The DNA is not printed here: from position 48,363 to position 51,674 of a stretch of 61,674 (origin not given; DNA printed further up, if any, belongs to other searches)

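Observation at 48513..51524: MFS transporter domain covalently fused to both ATPase subunits of a Liv-type ABC importer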

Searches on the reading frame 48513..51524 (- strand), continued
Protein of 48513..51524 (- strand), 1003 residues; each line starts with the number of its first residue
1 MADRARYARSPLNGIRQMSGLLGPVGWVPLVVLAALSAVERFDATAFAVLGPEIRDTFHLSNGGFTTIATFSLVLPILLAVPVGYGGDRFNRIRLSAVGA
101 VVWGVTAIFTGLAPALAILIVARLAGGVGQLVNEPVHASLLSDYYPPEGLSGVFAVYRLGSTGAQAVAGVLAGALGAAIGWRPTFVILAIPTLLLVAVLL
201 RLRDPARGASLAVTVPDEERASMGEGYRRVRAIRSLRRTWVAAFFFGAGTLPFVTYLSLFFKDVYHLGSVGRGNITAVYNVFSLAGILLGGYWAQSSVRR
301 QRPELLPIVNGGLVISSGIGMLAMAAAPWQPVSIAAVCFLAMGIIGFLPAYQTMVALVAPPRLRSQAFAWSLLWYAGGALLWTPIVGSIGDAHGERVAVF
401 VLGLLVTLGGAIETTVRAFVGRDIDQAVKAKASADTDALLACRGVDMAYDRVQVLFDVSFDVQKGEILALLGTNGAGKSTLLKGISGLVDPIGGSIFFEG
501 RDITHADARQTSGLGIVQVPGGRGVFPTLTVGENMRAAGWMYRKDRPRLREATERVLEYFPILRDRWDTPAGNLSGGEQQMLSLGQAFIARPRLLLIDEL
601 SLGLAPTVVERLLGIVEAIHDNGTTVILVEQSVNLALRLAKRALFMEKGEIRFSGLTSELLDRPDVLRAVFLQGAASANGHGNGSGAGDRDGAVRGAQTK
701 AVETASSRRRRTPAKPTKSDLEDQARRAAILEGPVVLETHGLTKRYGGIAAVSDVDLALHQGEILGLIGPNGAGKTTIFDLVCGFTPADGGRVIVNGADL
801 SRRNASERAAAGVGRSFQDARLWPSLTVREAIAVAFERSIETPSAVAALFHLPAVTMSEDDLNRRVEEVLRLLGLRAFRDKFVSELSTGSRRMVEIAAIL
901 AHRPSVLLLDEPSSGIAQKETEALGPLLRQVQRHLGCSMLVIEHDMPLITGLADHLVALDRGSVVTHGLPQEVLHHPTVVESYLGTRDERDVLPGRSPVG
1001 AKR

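Call 13: find_homologous_proteins(query=window:48516-51524:-, max_evalue=1e-10)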
Query window:48516-51524:- (1003 aa): 2074 proteins with E <= 1e-10 among 8000 candidates; the best 120 are listed.
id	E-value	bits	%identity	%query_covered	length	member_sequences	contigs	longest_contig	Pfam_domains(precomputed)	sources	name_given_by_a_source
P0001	0.0e+0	2183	100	100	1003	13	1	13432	PF13604.13,PF05977.20,PF00005.34,PF13476.13,PF13555.13,PF02463.26,PF07690.22,PF13304.13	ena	-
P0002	0.0e+0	1935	87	99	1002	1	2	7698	PF13604.13,PF00005.34,PF13476.13,PF13555.13,PF02463.26,PF07690.22,PF13304.13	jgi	jgi:branched-chain amino acid transport system ATP-binding protein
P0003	0.0e+0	1385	93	68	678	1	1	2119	PF13604.13,PF00005.34,PF13476.13,PF13555.13,PF02463.26,PF07690.22,PF13304.13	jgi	jgi:branched-chain amino acid transport system ATP-binding protein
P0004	0.0e+0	1339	63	99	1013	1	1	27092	PF13604.13,PF05977.20,PF00005.34,PF13476.13,PF13555.13,PF02463.26,PF07690.22,PF13304.13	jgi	jgi:branched-chain amino acid transport system ATP-binding protein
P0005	0.0e+0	1335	64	98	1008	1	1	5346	PF12399.15,PF05977.20,PF00005.34,PF13476.13,PF13555.13,PF02463.26,PF00083.31,PF07690.22,PF13304.13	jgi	jgi:branched-chain amino acid transport system ATP-binding protein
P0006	0.0e+0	1334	63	98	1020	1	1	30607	PF12399.15,PF13604.13,PF05977.20,PF00005.34,PF13476.13,PF13555.13,PF02463.26,PF00083.31,PF07690.22,PF13304.13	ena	-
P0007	0.0e+0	1297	62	99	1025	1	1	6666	PF05977.20,PF00005.34,PF13476.13,PF13555.13,PF02463.26,PF07690.22,PF13304.13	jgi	jgi:ABC-type branched-subunit amino acid transport system ATPase component/predicted MFS family arab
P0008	0.0e+0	1293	61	99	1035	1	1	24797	PF13604.13,PF00005.34,PF13476.13,PF13555.13,PF02463.26,PF07690.22,PF13304.13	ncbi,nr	ncbi:MAG TPA: MFS transporter [Acidimicrobiales bacterium]|nr:MFS transporter [Acidimicrobiales bact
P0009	0.0e+0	1291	62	98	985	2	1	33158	PF12399.15,PF00005.34,PF13476.13,PF13555.13,PF02463.26,PF07690.22,PF13304.13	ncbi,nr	ncbi:MAG: MFS transporter [Actinobacteria bacterium]|nr:MAG: MFS transporter [Actinomycetota bacteri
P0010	0.0e+0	1280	60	99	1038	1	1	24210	PF12399.15,PF13604.13,PF00005.34,PF13476.13,PF13555.13,PF02463.26,PF07690.22,PF13304.13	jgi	jgi:branched-chain amino acid transport system ATP-binding protein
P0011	0.0e+0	1278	61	98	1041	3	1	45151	PF12399.15,PF00005.34,PF13476.13,PF13555.13,PF02463.26,PF07690.22,PF13304.13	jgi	jgi:branched-chain amino acid transport system ATP-binding protein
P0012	0.0e+0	1265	60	99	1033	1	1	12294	PF12399.15,PF13604.13,PF00005.34,PF13476.13,PF13555.13,PF02463.26,PF07690.22,PF13304.13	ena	-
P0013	0.0e+0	1260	60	99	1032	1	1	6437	PF12399.15,PF13604.13,PF00005.34,PF13476.13,PF13555.13,PF02463.26,PF07690.22,PF13304.13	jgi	jgi:branched-chain amino acid transport system ATP-binding protein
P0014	0.0e+0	1259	60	99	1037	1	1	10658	PF12399.15,PF13604.13,PF00005.34,PF13175.13,PF13476.13,PF13555.13,PF02463.26,PF07690.22,PF13304.13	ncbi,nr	ncbi:MAG TPA: MFS transporter [Acidimicrobiales bacterium]|nr:MFS transporter [Acidimicrobiales bact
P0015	0.0e+0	1255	62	99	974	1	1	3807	PF12399.15,PF05977.20,PF00005.34,PF13476.13,PF13555.13,PF02463.26,PF07690.22,PF13304.13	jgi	jgi:branched-chain amino acid transport system ATP-binding protein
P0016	0.0e+0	1255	60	99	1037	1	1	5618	PF12399.15,PF13604.13,PF00005.34,PF13476.13,PF13555.13,PF02463.26,PF07690.22,PF13304.13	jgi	jgi:branched-chain amino acid transport system ATP-binding protein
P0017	0.0e+0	1253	61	98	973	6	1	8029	PF12399.15,PF09818.16,PF13604.13,PF05977.20,PF00005.34,PF13476.13,PF13555.13,PF02463.26,PF07690.22,PF13304.13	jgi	jgi:ABC-type branched-subunit amino acid transport system ATPase component/predicted MFS family arab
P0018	0.0e+0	1248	62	99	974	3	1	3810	PF12399.15,PF05977.20,PF00005.34,PF13476.13,PF13555.13,PF02463.26,PF07690.22,PF13304.13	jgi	jgi:branched-chain amino acid transport system ATP-binding protein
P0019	0.0e+0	1244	61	97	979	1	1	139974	PF13604.13,PF05977.20,PF00005.34,PF13175.13,PF13476.13,PF13555.13,PF02463.26,PF07690.22,PF13304.13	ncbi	-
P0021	0.0e+0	1234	61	96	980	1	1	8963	PF12399.15,PF00005.34,PF13476.13,PF13555.13,PF02463.26,PF07690.22,PF13304.13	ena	-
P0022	0.0e+0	1226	60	97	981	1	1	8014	PF12399.15,PF05977.20,PF00005.34,PF13476.13,PF13555.13,PF02463.26,PF07690.22,PF13304.13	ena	-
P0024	0.0e+0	1217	60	98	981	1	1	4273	PF12399.15,PF00005.34,PF13476.13,PF13555.13,PF02463.26,PF07690.22,PF13304.13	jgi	jgi:branched-chain amino acid transport system ATP-binding protein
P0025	0.0e+0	1214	58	98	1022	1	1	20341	PF12399.15,PF05977.20,PF00005.34,PF13476.13,PF13555.13,PF02463.26,PF07690.22,PF13304.13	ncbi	-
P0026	0.0e+0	1214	60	97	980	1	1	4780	PF12399.15,PF09818.16,PF00005.34,PF13476.13,PF13555.13,PF02463.26,PF07690.22,PF13304.13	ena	-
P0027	0.0e+0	1200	57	98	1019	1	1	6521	PF12399.15,PF05977.20,PF00005.34,PF13175.13,PF13476.13,PF13555.13,PF02463.26,PF07690.22,PF13304.13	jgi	jgi:branched-chain amino acid transport system ATP-binding protein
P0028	0.0e+0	1199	58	99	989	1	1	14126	PF12399.15,PF13604.13,PF05977.20,PF00005.34,PF13175.13,PF13476.13,PF13555.13,PF02463.26,PF07690.22,PF13304.13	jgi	jgi:ABC-type branched-subunit amino acid transport system ATPase component/predicted MFS family arab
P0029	0.0e+0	1199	58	97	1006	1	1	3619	PF12399.15,PF13604.13,PF05977.20,PF00005.34,PF13175.13,PF13476.13,PF13555.13,PF02463.26,PF07690.22,PF13304.13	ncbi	-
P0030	0.0e+0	1198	56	99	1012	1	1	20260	PF12399.15,PF00005.34,PF13175.13,PF13476.13,PF13555.13,PF02463.26,PF03137.27,PF07690.22,PF13304.13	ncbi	ncbi:MAG: MFS transporter [Actinomycetota bacterium]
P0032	0.0e+0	1197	58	95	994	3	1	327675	PF12399.15,PF05977.20,PF00005.34,PF13175.13,PF13476.13,PF13555.13,PF02463.26,PF07690.22,PF13304.13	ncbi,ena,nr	ncbi:MAG TPA: MFS transporter [Actinomycetota bacterium]|nr:MFS transporter [Actinomycetota bacteriu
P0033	0.0e+0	1196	60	97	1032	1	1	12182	PF12399.15,PF13604.13,PF05977.20,PF00005.34,PF13476.13,PF13555.13,PF02463.26,PF07690.22,PF13304.13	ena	-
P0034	0.0e+0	1196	58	98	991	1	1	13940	PF12399.15,PF13604.13,PF00005.34,PF13175.13,PF13476.13,PF13555.13,PF02463.26,PF07690.22,PF13304.13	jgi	jgi:branched-chain amino acid transport system ATP-binding protein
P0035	0.0e+0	1194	57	98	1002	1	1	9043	PF12399.15,PF13604.13,PF00005.34,PF13175.13,PF13476.13,PF13555.13,PF02463.26,PF07690.22,PF13304.13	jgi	jgi:branched-chain amino acid transport system ATP-binding protein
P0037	0.0e+0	1188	58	98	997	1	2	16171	PF12399.15,PF13604.13,PF05977.20,PF00005.34,PF13175.13,PF13476.13,PF13555.13,PF02463.26,PF00083.31,PF07690.22,PF13304.13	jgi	jgi:ABC-type branched-subunit amino acid transport system ATPase component/predicted MFS family arab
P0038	0.0e+0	1188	58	98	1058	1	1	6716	PF12399.15,PF13604.13,PF00005.34,PF13476.13,PF13555.13,PF02463.26,PF07690.22,PF13304.13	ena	-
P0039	0.0e+0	1188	59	97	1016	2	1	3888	PF12399.15,PF13604.13,PF00005.34,PF13175.13,PF13476.13,PF13555.13,PF02463.26,PF07690.22,PF13304.13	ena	-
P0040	0.0e+0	1182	58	97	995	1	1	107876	PF12399.15,PF13604.13,PF05977.20,PF00005.34,PF13476.13,PF13555.13,PF02463.26,PF03137.27,PF07690.22,PF13304.13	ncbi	-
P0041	0.0e+0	1181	56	97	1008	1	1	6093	PF12399.15,PF00005.34,PF13476.13,PF13555.13,PF02463.26,PF07690.22,PF13304.13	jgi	jgi:branched-chain amino acid transport system ATP-binding protein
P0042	0.0e+0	1181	58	96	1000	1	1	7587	PF12399.15,PF13604.13,PF05977.20,PF00005.34,PF13175.13,PF13476.13,PF13555.13,PF02463.26,PF00083.31,PF07690.22,PF13304.13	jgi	jgi:branched-chain amino acid transport system ATP-binding protein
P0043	0.0e+0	1178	58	98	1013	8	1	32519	PF12399.15,PF13604.13,PF05977.20,PF00005.34,PF13476.13,PF13555.13,PF02463.26,PF03137.27,PF07690.22,PF13304.13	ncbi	-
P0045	0.0e+0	1174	57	98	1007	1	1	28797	PF12399.15,PF13604.13,PF05977.20,PF00005.34,PF13476.13,PF13555.13,PF02463.26,PF03137.27,PF07690.22,PF13304.13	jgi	jgi:ABC-type branched-subunit amino acid transport system ATPase component/predicted MFS family arab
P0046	0.0e+0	1173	58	97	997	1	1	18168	PF12399.15,PF00005.34,PF13175.13,PF13476.13,PF13555.13,PF02463.26,PF07690.22,PF13304.13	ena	-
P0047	0.0e+0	1171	57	98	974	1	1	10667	PF12399.15,PF13604.13,PF05977.20,PF00005.34,PF13175.13,PF13476.13,PF13555.13,PF02463.26,PF07690.22,PF13304.13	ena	-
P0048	0.0e+0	1171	58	95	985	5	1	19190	PF12399.15,PF00005.34,PF13476.13,PF13555.13,PF02463.26,PF07690.22,PF13304.13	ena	-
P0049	0.0e+0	1168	56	98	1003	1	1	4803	PF12399.15,PF13604.13,PF00005.34,PF13175.13,PF13476.13,PF13555.13,PF13401.13,PF02463.26,PF07690.22,PF13304.13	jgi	-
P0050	0.0e+0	1167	57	96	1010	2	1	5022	PF12399.15,PF13604.13,PF00005.34,PF13476.13,PF13555.13,PF02463.26,PF07690.22,PF13304.13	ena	-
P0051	0.0e+0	1167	56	98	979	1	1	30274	PF12399.15,PF13604.13,PF05977.20,PF00005.34,PF13175.13,PF13476.13,PF13555.13,PF02463.26,PF07690.22,PF13304.13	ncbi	-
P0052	0.0e+0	1164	56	98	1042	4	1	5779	PF12399.15,PF13604.13,PF00005.34,PF13175.13,PF13476.13,PF13555.13,PF02463.26,PF07690.22,PF13304.13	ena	-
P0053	0.0e+0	1163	57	97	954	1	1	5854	PF12399.15,PF13604.13,PF05977.20,PF00005.34,PF13175.13,PF13476.13,PF13555.13,PF02463.26,PF03137.27,PF07690.22,PF13304.13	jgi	jgi:branched-chain amino acid transport system ATP-binding protein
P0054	0.0e+0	1162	58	97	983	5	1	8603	PF12399.15,PF00005.34,PF13476.13,PF13555.13,PF02463.26,PF07690.22,PF13304.13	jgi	-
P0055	0.0e+0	1159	58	95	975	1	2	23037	PF12399.15,PF05977.20,PF00005.34,PF13476.13,PF13555.13,PF07690.22,PF13304.13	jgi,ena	-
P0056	0.0e+0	1158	56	97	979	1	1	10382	PF12399.15,PF13604.13,PF05977.20,PF00005.34,PF13476.13,PF13555.13,PF20703.4,PF02463.26,PF03137.27,PF07690.22,PF13304.13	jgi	jgi:branched-chain amino acid transport system ATP-binding protein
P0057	0.0e+0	1157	56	99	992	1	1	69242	PF12399.15,PF13604.13,PF00005.34,PF13175.13,PF13476.13,PF13555.13,PF02463.26,PF03137.27,PF07690.22,PF13304.13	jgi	jgi:ABC-type branched-subunit amino acid transport system ATPase component/predicted MFS family arab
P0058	0.0e+0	1156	56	98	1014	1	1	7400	PF12399.15,PF00005.34,PF13476.13,PF13555.13,PF02463.26,PF07690.22,PF13304.13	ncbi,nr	ncbi:MAG TPA: MFS transporter [Acidimicrobiales bacterium]|nr:MFS transporter [Acidimicrobiales bact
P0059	0.0e+0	1154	55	99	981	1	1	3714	PF12399.15,PF13604.13,PF00005.34,PF13476.13,PF13555.13,PF02463.26,PF03137.27,PF07690.22,PF13304.13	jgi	jgi:branched-chain amino acid transport system ATP-binding protein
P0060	0.0e+0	1154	57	98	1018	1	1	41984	PF12399.15,PF00005.34,PF13175.13,PF13476.13,PF13555.13,PF02463.26,PF07690.22,PF13304.13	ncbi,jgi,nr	ncbi:MAG TPA: MFS transporter [Acidimicrobiales bacterium]|nr:MFS transporter [Acidimicrobiales bact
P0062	0.0e+0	1153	58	97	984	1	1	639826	PF12399.15,PF00005.34,PF13476.13,PF13555.13,PF07690.22,PF13304.13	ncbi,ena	-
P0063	0.0e+0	1152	57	96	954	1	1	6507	PF12399.15,PF13604.13,PF05977.20,PF00005.34,PF13175.13,PF13476.13,PF13555.13,PF02463.26,PF07690.22,PF13304.13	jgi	jgi:branched-chain amino acid transport system ATP-binding protein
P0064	0.0e+0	1151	57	96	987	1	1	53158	PF12399.15,PF09818.16,PF13604.13,PF00005.34,PF13476.13,PF13555.13,PF02463.26,PF07690.22,PF13304.13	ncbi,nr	ncbi:MAG TPA: MFS transporter [Acidimicrobiales bacterium]|nr:MFS transporter [Acidimicrobiales bact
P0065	0.0e+0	1143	56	98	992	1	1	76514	PF12399.15,PF13604.13,PF00005.34,PF13476.13,PF13555.13,PF02463.26,PF03137.27,PF07690.22,PF13304.13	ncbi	-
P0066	0.0e+0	1143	57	99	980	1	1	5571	PF12399.15,PF05977.20,PF00005.34,PF13476.13,PF13555.13,PF07690.22,PF13304.13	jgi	jgi:branched-chain amino acid transport system ATP-binding protein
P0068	0.0e+0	1142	56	96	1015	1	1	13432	PF12399.15,PF00005.34,PF13476.13,PF13555.13,PF07690.22,PF13304.13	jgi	-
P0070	0.0e+0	1138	57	97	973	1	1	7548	PF12399.15,PF00005.34,PF13476.13,PF13555.13,PF07690.22,PF13304.13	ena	-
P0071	0.0e+0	1138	57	96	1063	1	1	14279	PF12399.15,PF00005.34,PF13476.13,PF13555.13,PF02463.26,PF07690.22,PF13304.13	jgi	jgi:ABC-type branched-subunit amino acid transport system ATPase component/predicted MFS family arab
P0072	0.0e+0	1137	56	96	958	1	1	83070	PF13555.13,PF03137.27,PF07690.22,PF13304.13,PF13191.13,PF12399.15,PF05977.20,PF00005.34,PF13476.13,PF03209.22,PF02463.26,PF00083.31,PF12832.14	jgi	jgi:branched-chain amino acid transport system ATP-binding protein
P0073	0.0e+0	1137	56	97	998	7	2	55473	PF12399.15,PF13514.13,PF00005.34,PF13476.13,PF13555.13,PF02463.26,PF07690.22,PF13304.13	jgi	-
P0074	0.0e+0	1134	55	98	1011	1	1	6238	PF12399.15,PF00005.34,PF13175.13,PF13476.13,PF13555.13,PF02463.26,PF07690.22,PF13304.13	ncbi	ncbi:MAG: MFS transporter, partial [Actinomycetota bacterium]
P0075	0.0e+0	1133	55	98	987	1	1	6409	PF12399.15,PF05977.20,PF00005.34,PF13476.13,PF13555.13,PF02463.26,PF07690.22,PF13304.13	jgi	jgi:branched-chain amino acid transport system ATP-binding protein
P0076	0.0e+0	1133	56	98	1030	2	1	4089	PF12399.15,PF00005.34,PF13476.13,PF13555.13,PF02463.26,PF07690.22,PF13304.13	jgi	-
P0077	0.0e+0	1133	56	97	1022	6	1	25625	PF12399.15,PF00005.34,PF13476.13,PF13555.13,PF07690.22,PF13304.13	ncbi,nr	ncbi:MAG TPA: MFS transporter [Mycobacteriales bacterium]|nr:MFS transporter [Mycobacteriales bacter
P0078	0.0e+0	1131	55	98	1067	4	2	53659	PF12399.15,PF00005.34,PF13476.13,PF13555.13,PF02463.26,PF07690.22,PF13304.13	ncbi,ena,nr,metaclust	ncbi:MAG: MFS transporter [Actinobacteria bacterium]|nr:MAG: MFS transporter [Actinomycetota bacteri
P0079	0.0e+0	1131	56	100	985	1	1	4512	PF12399.15,PF00005.34,PF13175.13,PF13476.13,PF13555.13,PF02463.26,PF07690.22,PF13304.13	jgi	jgi:branched-chain amino acid transport system ATP-binding protein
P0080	0.0e+0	1129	57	96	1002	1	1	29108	PF12399.15,PF13604.13,PF00005.34,PF13476.13,PF13555.13,PF07690.22,PF13304.13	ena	-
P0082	0.0e+0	1127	56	96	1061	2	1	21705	PF12399.15,PF13604.13,PF00005.34,PF13476.13,PF13555.13,PF02463.26,PF07690.22,PF13304.13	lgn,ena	-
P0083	0.0e+0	1126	55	99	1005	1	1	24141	PF12399.15,PF13514.13,PF13604.13,PF05977.20,PF00005.34,PF13476.13,PF13555.13,PF02463.26,PF07690.22,PF13304.13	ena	-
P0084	0.0e+0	1121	57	96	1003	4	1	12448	PF12399.15,PF00005.34,PF13476.13,PF13555.13,PF02463.26,PF07690.22,PF13304.13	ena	-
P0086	0.0e+0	1120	56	96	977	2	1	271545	PF12399.15,PF00005.34,PF13476.13,PF13555.13,PF02463.26,PF07690.22,PF13304.13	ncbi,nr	ncbi:MAG TPA: MFS transporter [Acidimicrobiales bacterium]|nr:MFS transporter [Acidimicrobiales bact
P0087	0.0e+0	1120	55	98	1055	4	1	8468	PF12399.15,PF13604.13,PF00005.34,PF13476.13,PF13555.13,PF02463.26,PF07690.22,PF13304.13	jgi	jgi:branched-chain amino acid transport system ATP-binding protein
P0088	0.0e+0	1119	56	95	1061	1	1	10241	PF12399.15,PF00005.34,PF13476.13,PF13555.13,PF02463.26,PF07690.22,PF13304.13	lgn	-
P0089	0.0e+0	1119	55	96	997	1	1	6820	PF12399.15,PF13514.13,PF00005.34,PF13476.13,PF13555.13,PF02463.26,PF07690.22,PF13304.13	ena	-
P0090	0.0e+0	1118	57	94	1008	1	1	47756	PF12399.15,PF00005.34,PF13476.13,PF13555.13,PF02463.26,PF00083.31,PF07690.22,PF13304.13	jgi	jgi:ABC-type branched-subunit amino acid transport system ATPase component/predicted MFS family arab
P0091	0.0e+0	1117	55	97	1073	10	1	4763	PF12399.15,PF00005.34,PF13476.13,PF13555.13,PF02463.26,PF07690.22,PF13304.13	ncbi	ncbi:MAG TPA: MFS transporter [Acidimicrobiales bacterium]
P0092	0.0e+0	1116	55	97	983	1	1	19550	PF12399.15,PF00005.34,PF13476.13,PF13555.13,PF02463.26,PF07690.22,PF13304.13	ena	-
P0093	0.0e+0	1115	57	96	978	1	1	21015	PF12399.15,PF05977.20,PF00005.34,PF13476.13,PF13555.13,PF02463.26,PF07690.22,PF13304.13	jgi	jgi:branched-chain amino acid transport system ATP-binding protein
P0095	0.0e+0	1114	55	97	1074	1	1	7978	PF12399.15,PF00005.34,PF13476.13,PF13555.13,PF02463.26,PF07690.22,PF13304.13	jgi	jgi:branched-chain amino acid transport system ATP-binding protein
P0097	0.0e+0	1110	56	97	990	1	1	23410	PF12399.15,PF00005.34,PF13476.13,PF13555.13,PF07690.22,PF13304.13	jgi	jgi:branched-chain amino acid transport system ATP-binding protein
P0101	0.0e+0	1106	56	97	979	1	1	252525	PF12399.15,PF13604.13,PF00005.34,PF13175.13,PF13476.13,PF13555.13,PF02463.26,PF07690.22,PF13304.13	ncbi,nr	ncbi:MAG TPA: MFS transporter [Candidatus Angelobacter sp.]|nr:MFS transporter [Candidatus Angelobac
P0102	0.0e+0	1106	55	95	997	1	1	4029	PF12399.15,PF13514.13,PF00005.34,PF13476.13,PF13555.13,PF02463.26,PF07690.22,PF13304.13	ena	-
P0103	0.0e+0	1106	55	97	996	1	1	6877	PF12399.15,PF00005.34,PF13476.13,PF13555.13,PF02463.26,PF07690.22,PF13304.13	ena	-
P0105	0.0e+0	1104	54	97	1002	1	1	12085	PF12399.15,PF13604.13,PF00005.34,PF13175.13,PF13476.13,PF13555.13,PF02463.26,PF07690.22,PF13304.13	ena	-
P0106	0.0e+0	1104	56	98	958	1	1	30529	PF12399.15,PF00005.34,PF13476.13,PF13555.13,PF02463.26,PF07690.22,PF13304.13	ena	-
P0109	0.0e+0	1101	57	96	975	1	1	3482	PF12399.15,PF05977.20,PF00005.34,PF13476.13,PF13555.13,PF02463.26,PF07690.22,PF13304.13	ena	-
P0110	0.0e+0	1101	56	99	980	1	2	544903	PF00005.34,PF13175.13,PF13476.13,PF13555.13,PF02463.26,PF07690.22,PF13304.13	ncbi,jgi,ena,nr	ncbi:MAG TPA: MFS transporter [Candidatus Angelobacter sp.]|jgi:ABC-type branched-subunit amino acid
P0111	0.0e+0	1098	55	96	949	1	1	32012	PF12399.15,PF00005.34,PF13175.13,PF13476.13,PF13555.13,PF02463.26,PF07690.22,PF13304.13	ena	-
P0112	0.0e+0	1097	55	97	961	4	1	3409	PF12399.15,PF00005.34,PF13476.13,PF13555.13,PF02463.26,PF07690.22,PF13304.13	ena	-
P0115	0.0e+0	1093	56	97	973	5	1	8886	PF12399.15,PF00005.34,PF13476.13,PF13555.13,PF07690.22,PF13304.13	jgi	-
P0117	0.0e+0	1092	53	98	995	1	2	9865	PF12399.15,PF00005.34,PF13476.13,PF13555.13,PF02463.26,PF07690.22,PF13304.13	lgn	-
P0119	0.0e+0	1091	56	97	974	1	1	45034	PF12399.15,PF00005.34,PF13476.13,PF13555.13,PF02463.26,PF07690.22,PF13304.13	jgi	jgi:ABC-type branched-subunit amino acid transport system ATPase component/predicted MFS family arab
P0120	0.0e+0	1091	55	99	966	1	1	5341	PF12399.15,PF13604.13,PF00005.34,PF13175.13,PF13476.13,PF13555.13,PF03193.23,PF02463.26,PF07690.22,PF13304.13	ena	-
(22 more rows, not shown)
